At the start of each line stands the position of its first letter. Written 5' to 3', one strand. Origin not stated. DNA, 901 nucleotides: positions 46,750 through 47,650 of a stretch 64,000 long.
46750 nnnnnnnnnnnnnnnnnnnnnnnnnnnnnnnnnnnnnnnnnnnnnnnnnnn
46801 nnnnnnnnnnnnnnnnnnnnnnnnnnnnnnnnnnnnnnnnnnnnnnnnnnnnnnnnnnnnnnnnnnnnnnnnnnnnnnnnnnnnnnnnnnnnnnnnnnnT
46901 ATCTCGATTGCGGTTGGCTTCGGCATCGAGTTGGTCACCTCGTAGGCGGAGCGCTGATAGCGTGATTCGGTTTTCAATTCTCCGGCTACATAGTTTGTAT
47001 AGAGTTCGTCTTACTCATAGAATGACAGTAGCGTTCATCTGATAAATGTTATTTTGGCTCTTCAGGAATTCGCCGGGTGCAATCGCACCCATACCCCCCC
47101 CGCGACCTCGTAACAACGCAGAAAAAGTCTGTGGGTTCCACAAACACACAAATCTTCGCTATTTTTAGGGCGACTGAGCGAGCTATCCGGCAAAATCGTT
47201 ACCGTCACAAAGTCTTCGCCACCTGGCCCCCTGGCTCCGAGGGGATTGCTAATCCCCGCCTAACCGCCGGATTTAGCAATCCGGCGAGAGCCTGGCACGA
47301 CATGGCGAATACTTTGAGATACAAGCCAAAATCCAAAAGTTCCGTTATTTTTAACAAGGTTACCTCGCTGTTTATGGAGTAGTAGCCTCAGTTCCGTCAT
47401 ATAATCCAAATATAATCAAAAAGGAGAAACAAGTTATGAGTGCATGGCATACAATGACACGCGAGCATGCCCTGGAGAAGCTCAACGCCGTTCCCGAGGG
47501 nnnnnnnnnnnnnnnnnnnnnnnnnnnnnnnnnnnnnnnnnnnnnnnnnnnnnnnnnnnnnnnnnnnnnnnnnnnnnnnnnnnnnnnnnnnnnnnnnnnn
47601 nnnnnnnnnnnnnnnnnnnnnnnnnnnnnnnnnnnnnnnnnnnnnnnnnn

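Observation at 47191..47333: A MITE inside a MITE, upstream of the P-type ATPase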

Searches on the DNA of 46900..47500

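Call 16: search_rna_families(source=window, start=46900, end=47500, threshold=evalue, max_evalue=1)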
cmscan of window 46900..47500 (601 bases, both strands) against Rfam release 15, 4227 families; matches with E-value up to 1: 1.
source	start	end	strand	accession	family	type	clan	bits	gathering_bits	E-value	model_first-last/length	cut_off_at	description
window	47249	47287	+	RF03163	c4-a1b1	Gene; antisense;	CL00128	17.7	46.7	0.065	1-53/53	no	a1, b1 targets of C4 antisense RNA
